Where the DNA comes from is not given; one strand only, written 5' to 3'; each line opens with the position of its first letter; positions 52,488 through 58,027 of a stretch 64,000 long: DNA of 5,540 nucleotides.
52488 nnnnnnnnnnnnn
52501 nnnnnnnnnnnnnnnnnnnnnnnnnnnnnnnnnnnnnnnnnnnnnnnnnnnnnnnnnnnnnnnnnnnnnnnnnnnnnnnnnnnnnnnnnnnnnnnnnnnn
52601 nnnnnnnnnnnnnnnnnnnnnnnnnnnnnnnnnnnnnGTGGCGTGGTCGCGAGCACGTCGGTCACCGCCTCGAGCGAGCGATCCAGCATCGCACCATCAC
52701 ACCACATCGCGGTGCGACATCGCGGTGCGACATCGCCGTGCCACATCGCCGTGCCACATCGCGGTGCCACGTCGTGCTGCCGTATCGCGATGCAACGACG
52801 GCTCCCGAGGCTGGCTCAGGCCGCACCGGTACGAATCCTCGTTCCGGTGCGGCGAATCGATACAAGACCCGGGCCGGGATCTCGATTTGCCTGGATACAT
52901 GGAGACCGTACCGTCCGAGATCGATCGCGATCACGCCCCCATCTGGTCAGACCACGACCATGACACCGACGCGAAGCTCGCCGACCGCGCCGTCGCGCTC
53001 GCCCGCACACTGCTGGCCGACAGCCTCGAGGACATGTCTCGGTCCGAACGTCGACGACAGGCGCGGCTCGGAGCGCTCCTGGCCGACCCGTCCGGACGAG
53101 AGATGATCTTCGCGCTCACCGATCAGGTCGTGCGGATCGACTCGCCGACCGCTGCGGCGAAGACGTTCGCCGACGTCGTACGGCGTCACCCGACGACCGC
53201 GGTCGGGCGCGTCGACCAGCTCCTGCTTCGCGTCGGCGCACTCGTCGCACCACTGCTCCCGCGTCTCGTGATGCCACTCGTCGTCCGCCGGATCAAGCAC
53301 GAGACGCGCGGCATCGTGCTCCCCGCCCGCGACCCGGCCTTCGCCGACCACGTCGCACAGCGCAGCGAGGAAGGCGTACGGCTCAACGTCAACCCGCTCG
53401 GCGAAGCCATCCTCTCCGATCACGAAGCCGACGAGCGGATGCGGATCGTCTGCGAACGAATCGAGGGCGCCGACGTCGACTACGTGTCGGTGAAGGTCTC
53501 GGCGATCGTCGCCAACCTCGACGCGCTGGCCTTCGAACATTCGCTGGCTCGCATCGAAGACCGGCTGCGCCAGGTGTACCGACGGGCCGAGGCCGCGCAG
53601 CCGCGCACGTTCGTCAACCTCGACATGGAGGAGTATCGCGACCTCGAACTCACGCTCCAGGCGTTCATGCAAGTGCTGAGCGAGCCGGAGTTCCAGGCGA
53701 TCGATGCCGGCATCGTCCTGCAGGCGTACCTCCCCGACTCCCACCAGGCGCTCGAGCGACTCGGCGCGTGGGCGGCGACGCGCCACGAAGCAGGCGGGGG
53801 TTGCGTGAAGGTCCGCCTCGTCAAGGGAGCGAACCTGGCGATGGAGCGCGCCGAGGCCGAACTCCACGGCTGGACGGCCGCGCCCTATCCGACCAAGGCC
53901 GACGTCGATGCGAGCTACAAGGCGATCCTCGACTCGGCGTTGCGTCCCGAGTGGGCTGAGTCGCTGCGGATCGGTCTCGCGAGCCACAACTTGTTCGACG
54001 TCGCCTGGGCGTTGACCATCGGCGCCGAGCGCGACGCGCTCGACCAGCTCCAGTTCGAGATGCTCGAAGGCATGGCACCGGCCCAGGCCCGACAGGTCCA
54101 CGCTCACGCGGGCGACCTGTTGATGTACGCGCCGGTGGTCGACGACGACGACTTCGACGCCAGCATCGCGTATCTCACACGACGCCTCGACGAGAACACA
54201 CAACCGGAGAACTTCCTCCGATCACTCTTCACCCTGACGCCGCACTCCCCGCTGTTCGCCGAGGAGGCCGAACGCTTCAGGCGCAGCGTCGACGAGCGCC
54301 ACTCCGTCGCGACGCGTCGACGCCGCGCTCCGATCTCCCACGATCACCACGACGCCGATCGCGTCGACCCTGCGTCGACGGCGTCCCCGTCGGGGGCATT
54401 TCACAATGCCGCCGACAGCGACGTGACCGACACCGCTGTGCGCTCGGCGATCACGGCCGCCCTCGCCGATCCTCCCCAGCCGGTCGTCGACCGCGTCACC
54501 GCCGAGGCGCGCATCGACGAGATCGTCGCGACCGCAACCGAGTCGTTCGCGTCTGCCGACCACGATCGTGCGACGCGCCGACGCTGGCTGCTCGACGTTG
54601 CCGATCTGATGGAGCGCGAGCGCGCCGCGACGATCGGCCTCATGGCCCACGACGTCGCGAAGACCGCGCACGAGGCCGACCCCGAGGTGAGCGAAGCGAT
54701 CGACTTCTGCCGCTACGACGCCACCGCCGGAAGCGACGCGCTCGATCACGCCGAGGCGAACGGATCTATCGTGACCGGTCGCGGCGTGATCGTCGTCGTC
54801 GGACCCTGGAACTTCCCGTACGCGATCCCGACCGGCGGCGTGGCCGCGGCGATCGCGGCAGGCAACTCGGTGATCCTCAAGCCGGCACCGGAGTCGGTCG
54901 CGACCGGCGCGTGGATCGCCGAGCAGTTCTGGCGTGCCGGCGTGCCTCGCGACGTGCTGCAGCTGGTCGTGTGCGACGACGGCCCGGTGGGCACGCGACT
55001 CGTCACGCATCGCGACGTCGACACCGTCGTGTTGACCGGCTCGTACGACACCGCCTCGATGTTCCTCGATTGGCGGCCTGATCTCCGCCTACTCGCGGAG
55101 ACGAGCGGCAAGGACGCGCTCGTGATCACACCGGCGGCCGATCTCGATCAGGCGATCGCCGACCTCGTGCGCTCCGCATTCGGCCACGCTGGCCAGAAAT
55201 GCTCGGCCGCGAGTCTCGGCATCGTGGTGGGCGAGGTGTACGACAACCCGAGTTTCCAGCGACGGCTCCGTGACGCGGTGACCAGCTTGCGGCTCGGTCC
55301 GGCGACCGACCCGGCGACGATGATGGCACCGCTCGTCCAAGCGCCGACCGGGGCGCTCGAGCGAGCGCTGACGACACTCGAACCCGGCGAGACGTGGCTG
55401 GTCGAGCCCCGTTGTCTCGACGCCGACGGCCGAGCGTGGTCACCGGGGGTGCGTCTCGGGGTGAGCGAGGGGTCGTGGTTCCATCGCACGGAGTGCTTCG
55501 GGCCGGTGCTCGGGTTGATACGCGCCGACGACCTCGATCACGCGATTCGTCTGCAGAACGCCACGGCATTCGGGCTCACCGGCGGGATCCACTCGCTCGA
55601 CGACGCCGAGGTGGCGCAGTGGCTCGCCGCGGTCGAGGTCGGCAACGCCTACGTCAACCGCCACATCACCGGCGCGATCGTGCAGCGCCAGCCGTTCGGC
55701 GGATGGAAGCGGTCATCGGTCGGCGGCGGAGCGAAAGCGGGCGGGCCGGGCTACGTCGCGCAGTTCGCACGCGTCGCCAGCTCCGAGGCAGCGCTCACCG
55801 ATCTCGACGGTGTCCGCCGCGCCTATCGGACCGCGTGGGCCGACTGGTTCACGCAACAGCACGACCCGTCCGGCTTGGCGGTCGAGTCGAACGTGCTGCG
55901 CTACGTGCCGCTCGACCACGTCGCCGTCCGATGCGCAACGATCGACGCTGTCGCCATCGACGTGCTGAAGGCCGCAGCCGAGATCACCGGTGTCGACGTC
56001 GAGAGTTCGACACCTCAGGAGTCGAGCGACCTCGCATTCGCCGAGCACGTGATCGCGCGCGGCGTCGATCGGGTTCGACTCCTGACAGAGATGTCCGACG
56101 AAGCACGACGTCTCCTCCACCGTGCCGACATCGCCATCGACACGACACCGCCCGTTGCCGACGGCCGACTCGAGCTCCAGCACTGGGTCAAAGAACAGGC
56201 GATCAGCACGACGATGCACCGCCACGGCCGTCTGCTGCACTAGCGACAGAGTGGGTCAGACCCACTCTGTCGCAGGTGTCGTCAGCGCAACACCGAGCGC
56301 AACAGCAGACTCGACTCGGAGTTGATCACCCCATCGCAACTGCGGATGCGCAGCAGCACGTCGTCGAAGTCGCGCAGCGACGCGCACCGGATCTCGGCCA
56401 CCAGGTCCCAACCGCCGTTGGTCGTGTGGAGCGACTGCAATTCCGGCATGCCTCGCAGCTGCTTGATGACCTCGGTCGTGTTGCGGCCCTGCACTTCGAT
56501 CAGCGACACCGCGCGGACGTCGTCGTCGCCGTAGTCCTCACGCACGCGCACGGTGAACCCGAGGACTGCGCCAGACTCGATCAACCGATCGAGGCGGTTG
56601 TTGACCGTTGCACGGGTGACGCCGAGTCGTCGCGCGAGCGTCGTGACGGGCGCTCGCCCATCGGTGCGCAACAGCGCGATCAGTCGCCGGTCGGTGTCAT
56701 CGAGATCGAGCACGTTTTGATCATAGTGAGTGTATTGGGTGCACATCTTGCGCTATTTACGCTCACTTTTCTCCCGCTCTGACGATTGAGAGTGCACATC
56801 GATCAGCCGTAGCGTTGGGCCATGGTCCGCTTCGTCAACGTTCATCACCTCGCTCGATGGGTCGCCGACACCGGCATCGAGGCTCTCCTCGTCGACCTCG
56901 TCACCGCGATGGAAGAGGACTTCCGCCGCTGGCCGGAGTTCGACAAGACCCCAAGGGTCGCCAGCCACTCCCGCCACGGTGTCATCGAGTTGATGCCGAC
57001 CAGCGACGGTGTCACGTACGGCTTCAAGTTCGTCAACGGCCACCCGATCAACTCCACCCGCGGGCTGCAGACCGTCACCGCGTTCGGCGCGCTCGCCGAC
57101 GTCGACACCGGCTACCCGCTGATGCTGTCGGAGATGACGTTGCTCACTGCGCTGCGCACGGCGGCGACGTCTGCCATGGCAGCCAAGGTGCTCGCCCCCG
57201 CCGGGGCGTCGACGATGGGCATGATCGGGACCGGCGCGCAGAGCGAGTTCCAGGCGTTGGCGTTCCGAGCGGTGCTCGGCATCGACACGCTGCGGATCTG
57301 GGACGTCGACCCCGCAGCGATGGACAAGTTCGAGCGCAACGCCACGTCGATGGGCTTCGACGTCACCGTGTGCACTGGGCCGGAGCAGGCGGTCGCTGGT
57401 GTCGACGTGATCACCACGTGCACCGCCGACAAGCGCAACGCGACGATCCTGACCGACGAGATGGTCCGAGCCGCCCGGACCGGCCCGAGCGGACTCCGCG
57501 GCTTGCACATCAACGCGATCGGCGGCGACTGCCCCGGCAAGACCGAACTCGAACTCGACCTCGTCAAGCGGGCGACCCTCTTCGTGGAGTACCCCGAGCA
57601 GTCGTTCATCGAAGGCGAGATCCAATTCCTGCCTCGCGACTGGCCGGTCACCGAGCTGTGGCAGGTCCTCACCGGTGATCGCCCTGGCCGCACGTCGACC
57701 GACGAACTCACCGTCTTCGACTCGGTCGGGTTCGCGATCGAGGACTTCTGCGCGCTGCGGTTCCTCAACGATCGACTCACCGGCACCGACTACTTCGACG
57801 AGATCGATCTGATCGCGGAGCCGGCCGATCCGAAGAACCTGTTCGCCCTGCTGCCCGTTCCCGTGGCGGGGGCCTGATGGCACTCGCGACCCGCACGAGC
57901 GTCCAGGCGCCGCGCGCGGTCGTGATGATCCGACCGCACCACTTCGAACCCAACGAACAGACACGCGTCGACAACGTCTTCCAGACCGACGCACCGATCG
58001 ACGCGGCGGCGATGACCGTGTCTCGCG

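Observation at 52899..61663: Complete methylarginine-to-glutamate route in one neighbourhood: DDAH, CtlX, Ocd, PutA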

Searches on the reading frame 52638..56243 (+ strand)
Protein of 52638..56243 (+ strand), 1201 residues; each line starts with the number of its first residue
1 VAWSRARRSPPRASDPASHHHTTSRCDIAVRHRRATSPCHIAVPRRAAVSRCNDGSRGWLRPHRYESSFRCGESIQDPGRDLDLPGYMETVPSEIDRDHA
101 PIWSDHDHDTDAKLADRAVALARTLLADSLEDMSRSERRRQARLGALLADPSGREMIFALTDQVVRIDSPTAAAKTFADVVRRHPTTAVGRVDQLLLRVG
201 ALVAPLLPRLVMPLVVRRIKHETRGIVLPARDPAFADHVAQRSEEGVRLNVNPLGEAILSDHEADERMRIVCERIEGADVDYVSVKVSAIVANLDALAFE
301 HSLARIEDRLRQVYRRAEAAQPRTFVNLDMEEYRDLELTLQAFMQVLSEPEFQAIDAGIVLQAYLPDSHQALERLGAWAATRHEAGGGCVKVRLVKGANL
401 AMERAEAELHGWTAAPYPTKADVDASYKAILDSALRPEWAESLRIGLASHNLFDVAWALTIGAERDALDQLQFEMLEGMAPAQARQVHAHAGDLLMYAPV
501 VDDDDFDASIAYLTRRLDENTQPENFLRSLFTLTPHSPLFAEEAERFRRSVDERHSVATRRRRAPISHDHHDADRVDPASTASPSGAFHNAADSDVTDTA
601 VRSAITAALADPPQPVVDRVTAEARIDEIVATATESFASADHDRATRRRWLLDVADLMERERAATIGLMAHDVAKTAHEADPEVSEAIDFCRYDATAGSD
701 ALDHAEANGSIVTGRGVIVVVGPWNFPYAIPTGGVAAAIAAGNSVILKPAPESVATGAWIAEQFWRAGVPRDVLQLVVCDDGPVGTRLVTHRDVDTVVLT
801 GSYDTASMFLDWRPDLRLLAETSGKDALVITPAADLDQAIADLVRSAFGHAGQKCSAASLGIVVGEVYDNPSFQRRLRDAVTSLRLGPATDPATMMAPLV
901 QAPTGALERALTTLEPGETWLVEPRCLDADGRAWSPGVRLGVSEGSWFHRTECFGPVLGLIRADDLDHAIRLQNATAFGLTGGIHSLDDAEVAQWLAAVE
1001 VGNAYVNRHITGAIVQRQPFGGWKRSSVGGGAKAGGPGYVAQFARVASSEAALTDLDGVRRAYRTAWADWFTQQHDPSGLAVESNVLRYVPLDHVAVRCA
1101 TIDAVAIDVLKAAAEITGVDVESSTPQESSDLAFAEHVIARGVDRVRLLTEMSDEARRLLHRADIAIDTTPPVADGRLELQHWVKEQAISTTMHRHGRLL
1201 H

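Call 3: search_protein_families(library=pfam, proteins=[window:52638-56243:+])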
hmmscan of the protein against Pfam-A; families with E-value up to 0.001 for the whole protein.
window:52638-56243:+ (1201 aa): 2 families
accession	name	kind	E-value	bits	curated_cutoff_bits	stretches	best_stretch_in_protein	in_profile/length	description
PF00171.27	Aldedh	-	8.3e-90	302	23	1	623-1045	28-457/461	Aldehyde dehydrogenase family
PF01619.24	Pro_dh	-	1.3e-57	195.9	27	1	237-528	3-277/278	Proline dehydrogenase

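Call 4: search_protein_families(library=ncbifam, proteins=[window:52638-56243:+])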
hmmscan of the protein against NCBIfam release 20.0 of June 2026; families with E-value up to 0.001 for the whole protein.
window:52638-56243:+ (1201 aa): 43 families (the best 25 are shown)
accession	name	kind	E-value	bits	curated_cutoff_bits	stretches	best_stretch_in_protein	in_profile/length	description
NF008869.0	PRK11904.1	equivalog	9.4e-112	374.6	747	1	279-1051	243-1026/1042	bifunctional proline dehydrogenase/L-glutamate gamma-semialdehyde dehydrogenase PutA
TIGR01237.1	D1pyr5carbox2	equivalog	7.4e-86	288.9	659.65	1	625-1045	70-503/511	L-glutamate gamma-semialdehyde dehydrogenase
NF002852.0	PRK03137.1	subfamily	8.5e-84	282.2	648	1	622-1046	71-507/514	L-glutamate gamma-semialdehyde dehydrogenase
NF008772.0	PRK11809.1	equivalog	4e-81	273.2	1750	1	282-1055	325-1118/1318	trifunctional transcriptional regulator/proline dehydrogenase/L-glutamate gamma-semialdehyde dehydrogenase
TIGR01238.1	D1pyr5carbox3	equivalog_domain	3.3e-71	240.3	485.2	1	623-1046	73-498/500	L-glutamate gamma-semialdehyde dehydrogenase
NF042993.1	AlphKGSA_gudD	equivalog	5.6e-58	196.8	770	1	622-1028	40-459/481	alpha-ketoglutaric semialdehyde dehydrogenase GucD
NF052305.1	DioxValDhHalo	equivalog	2.1e-55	188.5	750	1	627-1028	46-459/483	2,5-dioxovalerate dehydrogenase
NF006992.0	PRK09457.1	subfamily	5.7e-53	180.3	514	1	622-1026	35-448/487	succinylglutamate-semialdehyde dehydrogenase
NF010000.0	PRK13473.1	subfamily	6.5e-51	173.4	615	1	621-1029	36-453/475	aminobutyraldehyde dehydrogenase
NF006915.0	PRK09406.1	equivalog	6.3e-50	170.4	730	1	622-1030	21-438/457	NADP-dependent succinic semialdehyde dehydrogenase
NF006916.0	PRK09407.1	equivalog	4.5e-49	167.4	521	1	620-1070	52-512/526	succinic semialdehyde dehydrogenase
TIGR03240.1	arg_catab_astD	equivalog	5.9e-49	167.1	579.3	1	622-1026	33-446/484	succinylglutamate-semialdehyde dehydrogenase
TIGR01722.1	MMSDH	subfamily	1.4e-46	159.2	448.5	1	621-1031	35-456/477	CoA-acylating methylmalonate-semialdehyde dehydrogenase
TIGR01780.1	SSADH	subfamily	1.7e-46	159.1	646.35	1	625-1032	20-436/448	succinate-semialdehyde dehydrogenase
TIGR02299.1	HpaE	equivalog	3.4e-46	157.8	638.35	1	622-1029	36-457/488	5-carboxymethyl-2-hydroxymuconate semialdehyde dehydrogenase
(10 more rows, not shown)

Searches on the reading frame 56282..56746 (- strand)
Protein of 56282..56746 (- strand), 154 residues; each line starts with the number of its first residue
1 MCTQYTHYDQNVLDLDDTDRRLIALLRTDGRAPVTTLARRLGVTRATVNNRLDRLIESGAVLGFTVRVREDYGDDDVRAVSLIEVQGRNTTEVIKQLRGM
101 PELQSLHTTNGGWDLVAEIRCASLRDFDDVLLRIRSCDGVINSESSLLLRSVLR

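Call 3: search_protein_families(library=pfam, proteins=[window:56282-56746:-])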
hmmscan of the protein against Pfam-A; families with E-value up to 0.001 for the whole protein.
window:56282-56746:- (154 aa): 11 families
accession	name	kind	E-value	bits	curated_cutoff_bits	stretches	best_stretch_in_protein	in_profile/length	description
PF01037.27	AsnC_trans_reg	-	1.8e-15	57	25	1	82-150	2-72/73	Lrp/AsnC ligand binding domain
PF13404.12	HTH_AsnC-type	-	1.1e-13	51.1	27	1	15-55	1-41/42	AsnC-type helix-turn-helix domain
PF13412.12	HTH_24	-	4.2e-12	45.9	21.9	1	15-59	1-45/48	Winged helix-turn-helix DNA-binding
PF12840.13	HTH_20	-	4.4e-07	30.2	27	1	16-61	3-48/51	Helix-turn-helix domain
PF08279.18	HTH_11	-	2.2e-06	27.9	25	1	22-60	5-44/55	HTH domain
PF01047.28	MarR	-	3.4e-06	27.3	24.6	1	21-61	7-47/59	MarR family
PF12802.13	MarR_2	-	3.7e-06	27.5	27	1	14-61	2-50/61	MarR family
PF13384.12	HTH_23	-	1.3e-05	25.3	24.6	1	18-59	5-45/50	Homeodomain-like domain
PF09339.16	HTH_IclR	-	5.3e-05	23.3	22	1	23-61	10-48/52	IclR helix-turn-helix domain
PF19187.6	HTH_PafC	-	0.00041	20.6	32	1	22-61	9-48/115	PafC helix-turn-helix domain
PF01978.25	TrmB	-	0.00048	20.4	25.6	1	22-61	14-52/68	Sugar-specific transcriptional regulator TrmB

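Call 4: search_protein_families(library=ncbifam, proteins=[window:56282-56746:-])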
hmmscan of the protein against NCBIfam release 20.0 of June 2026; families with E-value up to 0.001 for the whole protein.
window:56282-56746:- (154 aa): 11 families
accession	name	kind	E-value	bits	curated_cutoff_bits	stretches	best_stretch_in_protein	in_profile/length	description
NF040947.1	trans_reg_LysM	equivalog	3e-22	78.9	180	1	15-151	1-135/136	HTH-type transcriptional regulator LysM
NF041396.1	TranRegLrp_Halo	equivalog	1.4e-15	57.4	190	1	16-151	4-139/149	HTH-type transcriptional regulator Lrp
NF053758.1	ChrTpTrnRegChrS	equivalog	7.4e-14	51.8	250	1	7-150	4-148/158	chromate efflux transcriptional regulator ChrS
NF041395.1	TranRegLrpA1_Halo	equivalog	1e-13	51.5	250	1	16-148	4-137/142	HTH-type transcriptional regulator LrpA1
NF040820.1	trans_reg_LrpA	equivalog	3.6e-12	46.4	250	1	15-149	2-137/141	HTH-type transcriptional regulator LrpA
NF008384.0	PRK11179.1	equivalog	1.2e-11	44.7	227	1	12-145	4-139/153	transcriptional regulator AsnC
NF008370.0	PRK11169.1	equivalog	3.7e-07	30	233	1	10-129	7-129/164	leucine-responsive transcriptional regulator Lrp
NF053606.1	Sta1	subfamily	8.7e-05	22.6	80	1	12-61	15-64/100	Sta1 family transcriptional regulator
NF008273.0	PRK11050.1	equivalog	0.00019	21.2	153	1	24-61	47-84/156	manganese-binding transcriptional regulator MntR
NF040939.2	trans_reg_lrs14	equivalog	0.00027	20.9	90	1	12-61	16-66/103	Lrs14 family HTH-type transcriptional regulator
NF033788.1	HTH_metalloreg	subfamily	0.00069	19.4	55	0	17-60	11-54/77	metalloregulator ArsR/SmtB family transcription factor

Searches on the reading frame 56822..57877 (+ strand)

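Call 3: search_protein_families(library=pfam, proteins=[window:56822-57877:+])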
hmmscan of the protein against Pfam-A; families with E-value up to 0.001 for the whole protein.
window:56822-57877:+ (351 aa): 1 family
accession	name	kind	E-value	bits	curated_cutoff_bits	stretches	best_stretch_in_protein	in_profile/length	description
PF02423.21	OCD_Mu_crystall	-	1.4e-114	382.7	24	1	12-321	6-312/314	Ornithine cyclodeaminase/mu-crystallin family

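Call 4: search_protein_families(library=ncbifam, proteins=[window:56822-57877:+])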
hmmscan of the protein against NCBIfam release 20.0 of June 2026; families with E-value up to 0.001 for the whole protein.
window:56822-57877:+ (351 aa): 13 families
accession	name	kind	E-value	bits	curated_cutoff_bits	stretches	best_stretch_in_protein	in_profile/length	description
NF005762.1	PRK07589.1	equivalog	2.5e-155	516.5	350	1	2-343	1-333/334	ornithine cyclodeaminase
TIGR02371.1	ala_DH_arch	equivalog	7.7e-47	160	409.15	1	65-319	64-313/325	alanine dehydrogenase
NF004793.0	PRK06141.1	equivalog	7.9e-39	133.5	322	1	47-313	42-305/314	bifunctional Delta(1)-pyrroline-2-carboxylate/Delta(1)-piperideine-2-carboxylate reductase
NF045643.1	ImmsucRedBhcD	equivalog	3.9e-35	121.7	500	1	63-310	61-301/321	iminosuccinate reductase BhcD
NF006379.0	PRK08618.1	equivalog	8.8e-33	114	417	1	64-323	62-319/326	ornithine cyclodeaminase family protein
NF006141.0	PRK08291.1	equivalog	2.3e-30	105.7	408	1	77-310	79-310/330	cyclodeaminase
TIGR02992.1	ectoine_eutC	equivalog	7.5e-27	94.3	471.65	1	76-310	75-307/326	ectoine utilization protein EutC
NF005603.0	PRK07340.1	equivalog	1.8e-26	93.1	266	1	50-317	48-301/307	delta(1)-pyrroline-2-carboxylate reductase family protein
NF005296.0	PRK06823.1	equivalog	3.4e-26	91.9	438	1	66-309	64-303/315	ornithine cyclodeaminase family protein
TIGR03944.1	dehyd_SbnB_fam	equivalog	6.2e-23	81.3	326.9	1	66-204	68-209/327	2,3-diaminopropionate biosynthesis protein SbnB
NF045512.1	PyrPipCarbRedLhpI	equivalog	1.4e-17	63.9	400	1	51-318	45-296/298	bifunctional Delta(1)-pyrroline-2-carboxylate/Delta(1)-piperideine-2-carboxylate reductase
NF004848.0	PRK06199.1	subfamily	1.8e-15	56.9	362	1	39-206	65-236/379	tyramine oxidase subunit B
NF005011.0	PRK06407.1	subfamily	1.5e-13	50.6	337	1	43-311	38-291/302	ornithine cyclodeaminase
